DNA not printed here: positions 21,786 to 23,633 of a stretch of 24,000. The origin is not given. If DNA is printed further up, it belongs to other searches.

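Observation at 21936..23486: HPr-EI(N)-IIA fusion lacking the PEP-binding domain of Enzyme I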

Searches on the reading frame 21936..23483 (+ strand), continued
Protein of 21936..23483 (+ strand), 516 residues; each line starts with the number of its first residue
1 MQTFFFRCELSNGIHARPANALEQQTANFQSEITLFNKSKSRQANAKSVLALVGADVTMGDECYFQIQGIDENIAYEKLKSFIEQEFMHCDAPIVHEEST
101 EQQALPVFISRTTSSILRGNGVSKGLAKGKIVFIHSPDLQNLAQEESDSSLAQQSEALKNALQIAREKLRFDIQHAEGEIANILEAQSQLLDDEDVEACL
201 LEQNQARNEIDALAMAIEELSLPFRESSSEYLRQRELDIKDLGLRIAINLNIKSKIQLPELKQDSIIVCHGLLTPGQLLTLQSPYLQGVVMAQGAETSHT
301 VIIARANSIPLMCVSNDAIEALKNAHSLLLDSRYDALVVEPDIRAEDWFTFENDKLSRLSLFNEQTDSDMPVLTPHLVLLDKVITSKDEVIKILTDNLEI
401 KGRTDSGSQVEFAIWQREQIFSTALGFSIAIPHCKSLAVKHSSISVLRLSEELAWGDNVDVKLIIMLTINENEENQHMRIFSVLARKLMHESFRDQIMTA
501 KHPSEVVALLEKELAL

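Call 75: find_homologous_proteins(query=P0122, max_evalue=1e-60)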
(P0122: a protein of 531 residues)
Query P0122 (531 aa): 1557 proteins with E <= 1e-60 among 8000 candidates; the best 120 are listed.
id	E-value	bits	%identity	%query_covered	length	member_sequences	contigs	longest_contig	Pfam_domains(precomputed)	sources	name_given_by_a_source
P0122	0.0e+0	1191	100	100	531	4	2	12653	PF05524.19,PF00381.25,PF00391.30,PF00359.28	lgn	-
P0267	1.0e-265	900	75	69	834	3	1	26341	PF05524.19,PF00381.25,PF00391.30,PF02896.25,PF00359.28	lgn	-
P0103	1.2e-210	719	61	69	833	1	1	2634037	PF05524.19,PF00381.25,PF00391.30,PF02896.25,PF00359.28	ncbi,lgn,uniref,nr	ncbi:phosphoenolpyruvate--protein phosphotransferase [Zophobihabitans entericus]|uniref:Phosphoenolp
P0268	8.9e-207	706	60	69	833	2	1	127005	PF05524.19,PF00381.25,PF00391.30,PF02896.25,PF00359.28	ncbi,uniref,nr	ncbi:phosphoenolpyruvate--protein phosphotransferase [Gilliamella sp. Pas-s27]|uniref:phosphoenolpyr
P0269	2.1e-206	705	58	69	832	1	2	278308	PF05524.19,PF00381.25,PF00391.30,PF02896.25,PF00359.28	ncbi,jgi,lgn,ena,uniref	ncbi:phosphoenolpyruvate--protein phosphotransferase [Necropsobacter rosorum]|uniref:phosphoenolpyru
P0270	1.2e-205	702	61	69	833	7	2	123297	PF05524.19,PF00381.25,PF00391.30,PF02896.25,PF00359.28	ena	-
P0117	3.0e-199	681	55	69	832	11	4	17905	PF05524.19,PF00381.25,PF00391.30,PF02896.25,PF00359.28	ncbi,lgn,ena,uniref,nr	ncbi:phosphoenolpyruvate--protein phosphotransferase [Actinobacillus porcinus]|uniref:phosphoenolpyr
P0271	8.8e-198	676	56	69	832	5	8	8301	PF05524.19,PF00381.25,PF00391.30,PF02896.25,PF00359.28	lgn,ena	-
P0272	1.7e-196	672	57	69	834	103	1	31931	PF05524.19,PF00381.25,PF00391.30,PF02896.25,PF00359.28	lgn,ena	-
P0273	2.2e-195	668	55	71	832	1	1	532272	PF05524.19,PF00381.25,PF00391.30,PF02896.25,PF00359.28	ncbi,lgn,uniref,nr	ncbi:phosphoenolpyruvate--protein phosphotransferase [Necropsobacter massiliensis]|uniref:phosphoeno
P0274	1.4e-173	597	49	70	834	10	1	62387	PF05524.19,PF00381.25,PF00391.30,PF02896.25,PF00359.28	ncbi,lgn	ncbi:phosphoenolpyruvate--protein phosphotransferase [Ewingella americana]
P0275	4.7e-173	595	50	69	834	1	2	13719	PF05524.19,PF00381.25,PF00391.30,PF02896.25,PF00359.28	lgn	-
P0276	5.0e-173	595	51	69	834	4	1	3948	PF05524.19,PF00381.25,PF00391.30,PF02896.25,PF00359.28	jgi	-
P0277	1.1e-172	594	49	69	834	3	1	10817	PF05524.19,PF00381.25,PF00391.30,PF02896.25,PF00359.28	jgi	-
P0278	1.3e-172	593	49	69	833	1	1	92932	PF05524.19,PF00381.25,PF00391.30,PF02896.25,PF00359.28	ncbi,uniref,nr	ncbi:phosphoenolpyruvate--protein phosphotransferase [Entomohabitans teleogrylli]|uniref:phosphoenol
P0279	3.3e-172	592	45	83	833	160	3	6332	PF05524.19,PF00381.25,PF00391.30,PF02896.25,PF00359.28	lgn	-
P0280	9.1e-172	591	44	83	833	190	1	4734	PF05524.19,PF00381.25,PF00391.30,PF02896.25,PF00359.28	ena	-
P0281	6.7e-171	588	49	69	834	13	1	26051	PF05524.19,PF00381.25,PF00391.30,PF02896.25,PF00359.28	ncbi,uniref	ncbi:MAG: phosphoenolpyruvate--protein phosphotransferase [Gibbsiella quercinecans]|uniref:phosphoen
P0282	8.2e-171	587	45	84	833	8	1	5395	PF05524.19,PF00381.25,PF00391.30,PF02896.25,PF00359.28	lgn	-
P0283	2.8e-170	586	49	69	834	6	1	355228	PF05524.19,PF00381.25,PF00391.30,PF02896.25,PF00359.28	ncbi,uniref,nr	ncbi:phosphoenolpyruvate--protein phosphotransferase [Serratia sp. AKBS12]|uniref:phosphoenolpyruvat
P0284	4.1e-170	585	48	72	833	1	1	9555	PF05524.19,PF00381.25,PF00391.30,PF02896.25,PF00359.28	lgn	-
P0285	1.3e-169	584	49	69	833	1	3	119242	PF05524.19,PF00381.25,PF00391.30,PF02896.25,PF00359.28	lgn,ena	-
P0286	2.3e-169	583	49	69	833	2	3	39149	PF05524.19,PF00381.25,PF00391.30,PF02896.25,PF00359.28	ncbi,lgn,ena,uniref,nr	ncbi:phosphoenolpyruvate--protein phosphotransferase [uncultured Enterobacter sp.]|uniref:phosphoeno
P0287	3.4e-169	582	49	69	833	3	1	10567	PF05524.19,PF00381.25,PF00391.30,PF02896.25,PF00359.28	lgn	-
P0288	4.2e-169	582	47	67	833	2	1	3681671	PF05524.19,PF00381.25,PF00391.30,PF02896.25,PF00359.28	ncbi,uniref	ncbi:phosphoenolpyruvate--protein phosphotransferase [Pseudaeromonas sp. ZJS20]|uniref:phosphoenolpy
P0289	8.1e-169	581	49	69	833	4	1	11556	PF05524.19,PF00381.25,PF00391.30,PF02896.25,PF00359.28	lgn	-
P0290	1.2e-168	580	44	83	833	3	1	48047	PF05524.19,PF00381.25,PF00391.30,PF02896.25,PF00359.28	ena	-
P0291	1.3e-168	580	49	69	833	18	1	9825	PF05524.19,PF00381.25,PF00391.30,PF02896.25,PF00359.28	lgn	-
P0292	1.7e-168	580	48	69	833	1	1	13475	PF05524.19,PF00381.25,PF00391.30,PF02896.25,PF00359.28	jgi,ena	jgi:fructose-specific PTS system IIA-like component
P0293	1.9e-168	580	49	69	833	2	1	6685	PF05524.19,PF00381.25,PF00391.30,PF02896.25,PF00359.28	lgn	-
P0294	3.9e-168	579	49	70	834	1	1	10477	PF05524.19,PF00381.25,PF00391.30,PF02896.25,PF00359.28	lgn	-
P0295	4.0e-168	579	49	69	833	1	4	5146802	PF05524.19,PF00381.25,PF00391.30,PF02896.25,PF00359.28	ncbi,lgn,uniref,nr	ncbi:TPA: phosphoenolpyruvate--protein phosphotransferase [Enterobacter asburiae]|uniref:phosphoenol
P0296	4.0e-168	579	43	83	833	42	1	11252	PF05524.19,PF00381.25,PF00391.30,PF02896.25,PF00359.28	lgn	-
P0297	5.4e-168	578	48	69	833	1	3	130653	PF05524.19,PF00381.25,PF00391.30,PF02896.25,PF00359.28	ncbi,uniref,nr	ncbi:phosphoenolpyruvate--protein phosphotransferase [Lelliottia sp. V89_10]|uniref:phosphoenolpyruv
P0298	5.5e-168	578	49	69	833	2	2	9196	PF05524.19,PF00381.25,PF00391.30,PF02896.25,PF00359.28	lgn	-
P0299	6.2e-168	578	49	69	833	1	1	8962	PF05524.19,PF00381.25,PF00391.30,PF02896.25,PF00359.28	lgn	-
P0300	6.5e-168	578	49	69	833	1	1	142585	PF05524.19,PF00381.25,PF00391.30,PF02896.25,PF00359.28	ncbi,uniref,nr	ncbi:phosphoenolpyruvate--protein phosphotransferase [Lelliottia wanjuensis]|uniref:phosphoenolpyruv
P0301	6.8e-168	578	49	69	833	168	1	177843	PF05524.19,PF00381.25,PF00391.30,PF02896.25,PF00359.28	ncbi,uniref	ncbi:phosphoenolpyruvate--protein phosphotransferase [Serratia fonticola]|uniref:phosphoenolpyruvate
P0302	7.5e-168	578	48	69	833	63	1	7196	PF05524.19,PF00381.25,PF00391.30,PF02896.25,PF00359.28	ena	-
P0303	8.6e-168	577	48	69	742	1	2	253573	PF05524.19,PF00381.25,PF00391.30,PF02896.25,PF00359.28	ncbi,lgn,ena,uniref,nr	ncbi:PTS sugar transporter subunit IIA [Escherichia ruysiae]|uniref:putative PEP-binding protein n=1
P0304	1.3e-167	577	49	69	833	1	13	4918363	PF05524.19,PF00381.25,PF00391.30,PF02896.25,PF00359.28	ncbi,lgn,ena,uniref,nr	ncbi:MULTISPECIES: phosphoenolpyruvate--protein phosphotransferase [Enterobacter]|uniref:phosphoenol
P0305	1.5e-167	577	50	69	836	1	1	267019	PF05524.19,PF00381.25,PF00391.30,PF02896.25,PF00359.28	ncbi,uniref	ncbi:phosphoenolpyruvate--protein phosphotransferase [Celerinatantimonas sp. YJH-8]|uniref:phosphoen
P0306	1.5e-167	577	48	69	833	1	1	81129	PF05524.19,PF00381.25,PF00391.30,PF02896.25,PF00359.28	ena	-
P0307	1.9e-167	576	49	68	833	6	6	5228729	PF05524.19,PF00381.25,PF00391.30,PF02896.25,PF00359.28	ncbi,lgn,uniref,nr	ncbi:phosphoenolpyruvate--protein phosphotransferase [Klebsiella aerogenes]|uniref:phosphoenolpyruva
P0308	2.1e-167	576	48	68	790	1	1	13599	PF05524.19,PF00381.25,PF00391.30,PF02896.25,PF00359.28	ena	-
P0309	2.2e-167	576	49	69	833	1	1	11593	PF05524.19,PF00381.25,PF00391.30,PF02896.25,PF00359.28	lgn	-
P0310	2.7e-167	576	48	69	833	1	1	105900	PF05524.19,PF00381.25,PF00391.30,PF02896.25,PF00359.28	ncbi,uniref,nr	ncbi:Multiphosphoryl transfer protein 2 [Enterobacter sp. DC1]|uniref:phosphoenolpyruvate--protein p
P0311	2.7e-167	576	48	69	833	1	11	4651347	PF05524.19,PF00381.25,PF00391.30,PF02896.25,PF00359.28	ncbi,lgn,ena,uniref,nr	ncbi:fructose-specific PTS system IIA-like component [Enterobacter asburiae]|uniref:phosphoenolpyruv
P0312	3.7e-167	575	48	69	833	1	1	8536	PF05524.19,PF00381.25,PF00391.30,PF02896.25,PF00359.28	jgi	-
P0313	3.7e-167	575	47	69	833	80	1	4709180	PF05524.19,PF00381.25,PF00391.30,PF02896.25,PF00359.28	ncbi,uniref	ncbi:phosphoenolpyruvate--protein phosphotransferase [Lelliottia nimipressuralis]|uniref:phosphoenol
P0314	5.0e-167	575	48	69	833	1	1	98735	PF05524.19,PF00381.25,PF00391.30,PF02896.25,PF00359.28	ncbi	ncbi:phosphoenolpyruvate--protein phosphotransferase [Enterobacter adelaidei]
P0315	5.6e-167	575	48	69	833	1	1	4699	PF05524.19,PF00381.25,PF00391.30,PF02896.25,PF00359.28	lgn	-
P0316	6.2e-167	575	47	69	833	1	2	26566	PF05524.19,PF00381.25,PF00391.30,PF02896.25,PF00359.28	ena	-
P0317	6.4e-167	575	48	69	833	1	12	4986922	PF05524.19,PF00381.25,PF00391.30,PF02896.25,PF00359.28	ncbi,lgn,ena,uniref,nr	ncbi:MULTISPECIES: phosphoenolpyruvate--protein phosphotransferase [Enterobacter]|uniref:phosphoenol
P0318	6.6e-167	575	48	69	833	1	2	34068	PF05524.19,PF00381.25,PF00391.30,PF02896.25,PF00359.28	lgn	-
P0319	7.4e-167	574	49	71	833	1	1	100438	PF05524.19,PF00381.25,PF00391.30,PF02896.25,PF00359.28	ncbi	ncbi:phosphoenolpyruvate--protein phosphotransferase [Enterobacteriaceae bacterium C23F]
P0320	7.5e-167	574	49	69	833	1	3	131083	PF05524.19,PF00381.25,PF00391.30,PF02896.25,PF00359.28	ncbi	ncbi:phosphoenolpyruvate--protein phosphotransferase [Enterobacteriaceae bacterium C34A]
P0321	8.0e-167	574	43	83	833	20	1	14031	PF05524.19,PF00381.25,PF00391.30,PF02896.25,PF00359.28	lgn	-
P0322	8.1e-167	574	48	69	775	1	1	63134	PF05524.19,PF00381.25,PF00391.30,PF02896.25,PF00359.28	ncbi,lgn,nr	ncbi:PTS transporter subunit EIIA [Escherichia coli]|nr:PTS transporter subunit EIIA [Escherichia co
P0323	8.6e-167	574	47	69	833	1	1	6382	PF05524.19,PF00381.25,PF00391.30,PF02896.25,PF00359.28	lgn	-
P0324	1.1e-166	574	47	69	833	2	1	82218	PF05524.19,PF00381.25,PF00391.30,PF02896.25,PF00359.28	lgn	-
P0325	1.2e-166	574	48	69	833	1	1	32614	PF05524.19,PF00381.25,PF00391.30,PF02896.25,PF00359.28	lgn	-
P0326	1.2e-166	574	48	69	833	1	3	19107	PF05524.19,PF00381.25,PF00391.30,PF02896.25,PF00359.28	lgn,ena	-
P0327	1.2e-166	574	49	69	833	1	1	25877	PF05524.19,PF00381.25,PF00391.30,PF02896.25,PF00359.28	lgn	-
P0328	1.2e-166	574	48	69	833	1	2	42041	PF05524.19,PF00381.25,PF00391.30,PF02896.25,PF00359.28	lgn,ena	-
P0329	1.2e-166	574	48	69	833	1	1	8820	PF05524.19,PF00381.25,PF00391.30,PF02896.25,PF00359.28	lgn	-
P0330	1.3e-166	574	48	69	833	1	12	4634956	PF05524.19,PF00381.25,PF00391.30,PF02896.25,PF00359.28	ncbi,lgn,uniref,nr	ncbi:phosphoenolpyruvate--protein phosphotransferase [Enterobacter ludwigii]|uniref:Phosphoenolpyruv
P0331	1.4e-166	573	48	69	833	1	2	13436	PF05524.19,PF00381.25,PF00391.30,PF02896.25,PF00359.28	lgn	-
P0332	1.4e-166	573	47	69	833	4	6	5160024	PF05524.19,PF00381.25,PF00391.30,PF02896.25,PF00359.28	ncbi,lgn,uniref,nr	ncbi:TPA: phosphoenolpyruvate--protein phosphotransferase [Kluyvera ascorbata]|uniref:Phosphoenolpyr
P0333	1.7e-166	573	48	69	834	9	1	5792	PF05524.19,PF00381.25,PF00391.30,PF02896.25,PF00359.28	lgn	-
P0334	1.8e-166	573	48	69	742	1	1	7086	PF05524.19,PF00381.25,PF00391.30,PF02896.25,PF00359.28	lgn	-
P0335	2.0e-166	573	49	69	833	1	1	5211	PF05524.19,PF00381.25,PF00391.30,PF02896.25,PF00359.28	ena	-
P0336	2.8e-166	572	48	69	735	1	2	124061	PF05524.19,PF00381.25,PF00391.30,PF02896.25,PF00359.28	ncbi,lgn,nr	ncbi:phosphoenolpyruvate--protein phosphotransferase [Escherichia coli]|nr:phosphoenolpyruvate--prot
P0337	2.8e-166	572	48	69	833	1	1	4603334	PF05524.19,PF00381.25,PF00391.30,PF02896.25,PF00359.28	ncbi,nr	ncbi:Phosphoenolpyruvate-protein phosphotransferase of PTS system [Lelliottia jeotgali]|nr:Phosphoen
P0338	2.8e-166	572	49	69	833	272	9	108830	PF05524.19,PF00381.25,PF00391.30,PF02896.25,PF00359.28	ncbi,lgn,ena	ncbi:TPA: phosphoenolpyruvate--protein phosphotransferase [Enterobacter asburiae]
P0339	2.8e-166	572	48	69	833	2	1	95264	PF05524.19,PF00381.25,PF00391.30,PF02896.25,PF00359.28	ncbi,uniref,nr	ncbi:phosphoenolpyruvate--protein phosphotransferase [Enterobacter asburiae]|uniref:phosphoenolpyruv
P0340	3.2e-166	572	48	69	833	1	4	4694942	PF05524.19,PF00381.25,PF00391.30,PF02896.25,PF00359.28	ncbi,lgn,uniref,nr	ncbi:phosphoenolpyruvate--protein phosphotransferase [Enterobacter ludwigii]|uniref:phosphoenolpyruv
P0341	3.2e-166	572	48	69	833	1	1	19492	PF05524.19,PF00381.25,PF00391.30,PF02896.25,PF00359.28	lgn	-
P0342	3.2e-166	572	48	69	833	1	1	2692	PF05524.19,PF00381.25,PF00391.30,PF02896.25,PF00359.28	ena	-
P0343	3.3e-166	572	48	69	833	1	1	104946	PF05524.19,PF00381.25,PF00391.30,PF02896.25,PF00359.28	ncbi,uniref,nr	ncbi:phosphoenolpyruvate--protein phosphotransferase [Enterobacter cloacae]|uniref:Phosphoenolpyruva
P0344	3.4e-166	572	43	83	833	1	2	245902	PF05524.19,PF00381.25,PF00391.30,PF02896.25,PF00359.28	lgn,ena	-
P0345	3.4e-166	572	47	69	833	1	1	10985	PF05524.19,PF00381.25,PF00391.30,PF02896.25,PF00359.28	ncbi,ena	-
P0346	3.8e-166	572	49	69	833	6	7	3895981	PF05524.19,PF00381.25,PF00391.30,PF02896.25,PF00359.28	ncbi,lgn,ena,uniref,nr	ncbi:phosphoenolpyruvate--protein phosphotransferase [Enterobacter asburiae]|uniref:Multiphosphoryl 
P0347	3.9e-166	572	48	69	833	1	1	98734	PF05524.19,PF00381.25,PF00391.30,PF02896.25,PF00359.28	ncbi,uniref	ncbi:phosphoenolpyruvate--protein phosphotransferase [Enterobacter sp. P82]|uniref:phosphoenolpyruva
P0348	4.3e-166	572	48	69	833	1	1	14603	PF05524.19,PF00381.25,PF00391.30,PF02896.25,PF00359.28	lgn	-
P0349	4.6e-166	572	48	69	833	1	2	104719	PF05524.19,PF00381.25,PF00391.30,PF02896.25,PF00359.28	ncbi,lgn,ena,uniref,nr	ncbi:phosphoenolpyruvate--protein phosphotransferase [Enterobacter sp. A11]|uniref:phosphoenolpyruva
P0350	4.8e-166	572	48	69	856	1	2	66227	PF05524.19,PF00381.25,PF00391.30,PF02896.25,PF00359.28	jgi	jgi:fructose-specific PTS system IIA-like component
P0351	4.9e-166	572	48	69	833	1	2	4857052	PF05524.19,PF00381.25,PF00391.30,PF02896.25,PF00359.28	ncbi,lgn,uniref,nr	ncbi:phosphoenolpyruvate--protein phosphotransferase [Enterobacter cloacae]|uniref:phosphoenolpyruva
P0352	4.9e-166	572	48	69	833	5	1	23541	PF05524.19,PF00381.25,PF00391.30,PF02896.25,PF00359.28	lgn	-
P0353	5.1e-166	572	48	69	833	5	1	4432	PF05524.19,PF00381.25,PF00391.30,PF02896.25,PF00359.28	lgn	-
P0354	5.2e-166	572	48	69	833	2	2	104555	PF05524.19,PF00381.25,PF00391.30,PF02896.25,PF00359.28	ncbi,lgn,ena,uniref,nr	ncbi:phosphoenolpyruvate--protein phosphotransferase [uncultured Pluralibacter sp.]|uniref:phosphoen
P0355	5.6e-166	571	48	69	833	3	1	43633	PF05524.19,PF00381.25,PF00391.30,PF02896.25,PF00359.28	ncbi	-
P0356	5.6e-166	571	49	69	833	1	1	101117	PF05524.19,PF00381.25,PF00391.30,PF02896.25,PF00359.28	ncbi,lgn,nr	ncbi:phosphoenolpyruvate--protein phosphotransferase [Enterobacter asburiae]|nr:phosphoenolpyruvate-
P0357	6.2e-166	571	48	69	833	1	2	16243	PF05524.19,PF00381.25,PF00391.30,PF02896.25,PF00359.28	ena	-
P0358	6.4e-166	571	48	69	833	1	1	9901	PF05524.19,PF00381.25,PF00391.30,PF02896.25,PF00359.28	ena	-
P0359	6.6e-166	571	48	69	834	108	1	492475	PF05524.19,PF00381.25,PF00391.30,PF02896.25,PF00359.28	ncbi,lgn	-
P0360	7.0e-166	571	49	69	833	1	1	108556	PF05524.19,PF00381.25,PF00391.30,PF02896.25,PF00359.28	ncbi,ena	ncbi:phosphoenolpyruvate--protein phosphotransferase [Enterobacter asburiae]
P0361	7.6e-166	571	48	69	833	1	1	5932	PF05524.19,PF00381.25,PF00391.30,PF02896.25,PF00359.28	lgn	-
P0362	8.7e-166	571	48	69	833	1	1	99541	PF05524.19,PF00381.25,PF00391.30,PF02896.25,PF00359.28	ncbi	ncbi:phosphoenolpyruvate--protein phosphotransferase [bacterium BS0013]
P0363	8.9e-166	571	47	69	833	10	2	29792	PF05524.19,PF00381.25,PF00391.30,PF02896.25,PF00359.28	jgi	-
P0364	9.1e-166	571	48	69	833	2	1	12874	PF05524.19,PF00381.25,PF00391.30,PF02896.25,PF00359.28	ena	-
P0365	9.1e-166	571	43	83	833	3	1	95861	PF05524.19,PF00381.25,PF00391.30,PF02896.25,PF00359.28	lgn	-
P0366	9.1e-166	571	48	69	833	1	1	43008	PF05524.19,PF00381.25,PF00391.30,PF02896.25,PF00359.28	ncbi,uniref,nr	ncbi:phosphoenolpyruvate--protein phosphotransferase [Pantoea sp. LS15]|uniref:phosphoenolpyruvate--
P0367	9.1e-166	571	46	70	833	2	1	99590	PF05524.19,PF00381.25,PF00391.30,PF02896.25,PF00359.28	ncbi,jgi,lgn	ncbi:MAG TPA: phosphoenolpyruvate--protein phosphotransferase [Scandinavium sp.]|jgi:fructose-specif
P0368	9.5e-166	571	48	69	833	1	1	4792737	PF05524.19,PF00381.25,PF00391.30,PF02896.25,PF00359.28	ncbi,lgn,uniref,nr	ncbi:phosphoenolpyruvate--protein phosphotransferase [Enterobacter cloacae]|uniref:phosphoenolpyruva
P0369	9.6e-166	571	49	69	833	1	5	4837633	PF05524.19,PF00381.25,PF00391.30,PF02896.25,PF00359.28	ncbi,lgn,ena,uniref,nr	ncbi:phosphoenolpyruvate--protein phosphotransferase [Enterobacter asburiae]|uniref:phosphoenolpyruv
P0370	1.2e-165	570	48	69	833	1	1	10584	PF05524.19,PF00381.25,PF00391.30,PF02896.25,PF00359.28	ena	-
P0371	1.2e-165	570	48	69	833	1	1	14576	PF05524.19,PF00381.25,PF00391.30,PF02896.25,PF00359.28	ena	-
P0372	1.4e-165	570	48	69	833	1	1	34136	PF05524.19,PF00381.25,PF00391.30,PF02896.25,PF00359.28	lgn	-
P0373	1.5e-165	570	48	69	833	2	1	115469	PF05524.19,PF00381.25,PF00391.30,PF02896.25,PF00359.28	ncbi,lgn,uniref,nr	ncbi:phosphoenolpyruvate--protein phosphotransferase [Lelliottia sp. RWM.1]|uniref:phosphoenolpyruva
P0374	1.6e-165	570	48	69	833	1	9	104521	PF05524.19,PF00381.25,PF00391.30,PF02896.25,PF00359.28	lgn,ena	-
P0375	1.6e-165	570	48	69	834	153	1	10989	PF05524.19,PF00381.25,PF00391.30,PF02896.25,PF00359.28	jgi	-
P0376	1.8e-165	570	48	69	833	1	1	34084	PF05524.19,PF00381.25,PF00391.30,PF02896.25,PF00359.28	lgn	-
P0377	1.8e-165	570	47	69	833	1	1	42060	PF05524.19,PF00381.25,PF00391.30,PF02896.25,PF00359.28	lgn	-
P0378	1.9e-165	570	48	69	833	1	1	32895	PF05524.19,PF00381.25,PF00391.30,PF02896.25,PF00359.28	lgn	-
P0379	2.2e-165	569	49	69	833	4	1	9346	PF05524.19,PF00381.25,PF00391.30,PF02896.25,PF00359.28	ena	-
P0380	2.3e-165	569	48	69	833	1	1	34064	PF05524.19,PF00381.25,PF00391.30,PF02896.25,PF00359.28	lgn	-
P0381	3.0e-165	569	47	69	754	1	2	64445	PF05524.19,PF00381.25,PF00391.30,PF02896.25,PF00359.28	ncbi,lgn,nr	ncbi:phosphoenolpyruvate--protein phosphotransferase [Shigella flexneri]|nr:phosphoenolpyruvate--pro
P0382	3.1e-165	569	49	69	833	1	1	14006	PF05524.19,PF00381.25,PF00391.30,PF02896.25,PF00359.28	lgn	-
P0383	3.4e-165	569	48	69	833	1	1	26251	PF05524.19,PF00381.25,PF00391.30,PF02896.25,PF00359.28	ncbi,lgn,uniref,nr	ncbi:phosphoenolpyruvate--protein phosphotransferase [Lelliottia sp. CFBP8978]|uniref:phosphoenolpyr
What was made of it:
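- The P0122 short form is a singleton whose nearest relative is a long form at 75% identity (call 75).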
